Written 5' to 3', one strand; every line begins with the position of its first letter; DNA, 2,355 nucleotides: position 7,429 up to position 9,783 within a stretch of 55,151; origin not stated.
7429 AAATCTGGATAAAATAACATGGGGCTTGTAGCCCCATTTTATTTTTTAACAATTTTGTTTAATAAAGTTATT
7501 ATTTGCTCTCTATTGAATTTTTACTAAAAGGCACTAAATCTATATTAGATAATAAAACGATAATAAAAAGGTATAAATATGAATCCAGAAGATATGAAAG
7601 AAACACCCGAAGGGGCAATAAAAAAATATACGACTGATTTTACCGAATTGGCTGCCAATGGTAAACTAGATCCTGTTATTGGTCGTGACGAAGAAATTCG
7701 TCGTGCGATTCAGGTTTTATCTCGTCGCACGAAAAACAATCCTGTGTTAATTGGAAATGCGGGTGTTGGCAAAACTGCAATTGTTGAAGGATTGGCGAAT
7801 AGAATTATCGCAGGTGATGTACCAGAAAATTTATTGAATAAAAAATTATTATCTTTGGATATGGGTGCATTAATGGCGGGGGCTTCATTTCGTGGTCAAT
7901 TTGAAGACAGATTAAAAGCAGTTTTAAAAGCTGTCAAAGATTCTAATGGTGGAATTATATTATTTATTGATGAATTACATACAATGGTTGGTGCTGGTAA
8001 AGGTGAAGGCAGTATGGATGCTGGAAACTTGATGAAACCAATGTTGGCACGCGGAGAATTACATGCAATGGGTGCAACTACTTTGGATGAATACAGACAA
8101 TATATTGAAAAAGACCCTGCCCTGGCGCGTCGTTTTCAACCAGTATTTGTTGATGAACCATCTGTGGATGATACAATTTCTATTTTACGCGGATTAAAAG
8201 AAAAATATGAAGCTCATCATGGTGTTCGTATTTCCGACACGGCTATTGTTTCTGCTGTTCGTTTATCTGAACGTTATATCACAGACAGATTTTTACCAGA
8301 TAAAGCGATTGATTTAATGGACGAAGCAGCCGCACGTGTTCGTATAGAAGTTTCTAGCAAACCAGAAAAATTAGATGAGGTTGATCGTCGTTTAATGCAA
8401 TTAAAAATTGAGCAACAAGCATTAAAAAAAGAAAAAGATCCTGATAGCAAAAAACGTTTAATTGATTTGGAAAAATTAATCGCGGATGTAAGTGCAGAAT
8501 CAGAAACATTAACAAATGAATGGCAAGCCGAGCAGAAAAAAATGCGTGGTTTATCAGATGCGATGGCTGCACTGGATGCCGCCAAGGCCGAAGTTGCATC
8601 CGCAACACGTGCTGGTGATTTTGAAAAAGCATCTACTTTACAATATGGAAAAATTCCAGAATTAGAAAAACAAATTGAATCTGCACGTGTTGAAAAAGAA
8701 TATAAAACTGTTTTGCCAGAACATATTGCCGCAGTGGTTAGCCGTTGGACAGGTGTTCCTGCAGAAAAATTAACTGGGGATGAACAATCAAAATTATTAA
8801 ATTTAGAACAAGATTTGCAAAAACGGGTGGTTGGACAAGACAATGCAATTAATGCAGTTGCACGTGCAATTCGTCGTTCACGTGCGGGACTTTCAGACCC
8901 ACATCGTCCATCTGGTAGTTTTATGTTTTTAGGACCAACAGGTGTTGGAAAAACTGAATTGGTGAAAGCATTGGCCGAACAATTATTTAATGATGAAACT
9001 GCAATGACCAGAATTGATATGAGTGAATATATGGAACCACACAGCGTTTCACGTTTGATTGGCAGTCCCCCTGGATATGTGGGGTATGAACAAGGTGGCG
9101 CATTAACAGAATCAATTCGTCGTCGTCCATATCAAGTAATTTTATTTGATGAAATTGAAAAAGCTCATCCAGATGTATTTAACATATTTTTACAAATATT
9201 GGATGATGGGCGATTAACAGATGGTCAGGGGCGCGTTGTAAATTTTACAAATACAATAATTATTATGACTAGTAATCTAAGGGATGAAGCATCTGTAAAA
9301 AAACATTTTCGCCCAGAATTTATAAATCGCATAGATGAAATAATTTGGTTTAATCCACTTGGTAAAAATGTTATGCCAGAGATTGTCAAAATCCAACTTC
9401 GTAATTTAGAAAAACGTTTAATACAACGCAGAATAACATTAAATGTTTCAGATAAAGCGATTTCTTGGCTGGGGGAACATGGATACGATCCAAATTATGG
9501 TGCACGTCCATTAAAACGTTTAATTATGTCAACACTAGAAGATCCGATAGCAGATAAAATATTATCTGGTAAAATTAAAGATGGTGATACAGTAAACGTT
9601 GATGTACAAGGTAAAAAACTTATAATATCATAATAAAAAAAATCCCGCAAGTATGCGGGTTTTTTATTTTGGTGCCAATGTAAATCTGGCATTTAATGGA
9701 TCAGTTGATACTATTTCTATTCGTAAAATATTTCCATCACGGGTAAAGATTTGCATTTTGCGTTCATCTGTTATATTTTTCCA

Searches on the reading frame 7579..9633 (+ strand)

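Call 41: search_protein_families(library=pfam, proteins=[window:7579-9633:+], max_evalue=0.001)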
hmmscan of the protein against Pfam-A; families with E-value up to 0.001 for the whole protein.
window:7579-9633:+ (684 aa): 28 families (the best 25 are shown)
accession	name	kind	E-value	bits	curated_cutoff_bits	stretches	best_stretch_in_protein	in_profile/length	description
PF07724.20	AAA_2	-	4.6e-65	219.1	27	1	443-588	1-166/166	AAA domain (Cdc48 subfamily)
PF17871.7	AAA_lid_9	-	8.4e-38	128.9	22.8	1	195-295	1-101/104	AAA lid domain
PF10431.15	ClpB_D2-small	-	8.8e-29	99.8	21.9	1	594-674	1-81/81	C-terminal, D2-small domain, of ClpB protein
PF00004.35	AAA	-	8.3e-23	81.7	21.2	2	56-156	2-89/131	ATPase family associated with various cellular activities (AAA)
PF07728.20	AAA_5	-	3.9e-19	69.5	22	1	448-572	2-130/139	AAA domain (dynein-related subfamily)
PF13191.12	AAA_16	-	6.6e-13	49.9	32.6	1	33-78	2-50/167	AAA ATPase domain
PF13401.12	AAA_22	-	2.1e-10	41.5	27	1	446-543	6-110/130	AAA domain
PF00158.32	Sigma54_activat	-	8.2e-10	39.1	20.2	1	446-587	23-164/168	Sigma-54 interaction domain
PF12775.13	AAA_7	-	6e-09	36.1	25.8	1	447-496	35-84/181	P-loop containing dynein motor region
PF01637.24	ATPase_2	-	5.1e-07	30.2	33.2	0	36-75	4-43/225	ATPase domain predominantly from Archaea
PF20720.3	nSTAND3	-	4.3e-06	27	27.2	0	39-78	6-43/155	Novel STAND NTPase 3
PF13173.12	AAA_14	-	1.3e-05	25.7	27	0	450-544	7-88/129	AAA domain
PF05621.17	TniB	-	1.4e-05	25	22.4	0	75-192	71-185/189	Bacterial TniB protein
PF08477.19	Roc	-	2e-05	25.2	27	0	449-477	3-31/119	Ras of Complex, Roc, domain of DAPkinase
PF25201.1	nSTAND6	-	2e-05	25.1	27.7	0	449-490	22-63/148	Novel STAND NTPase 6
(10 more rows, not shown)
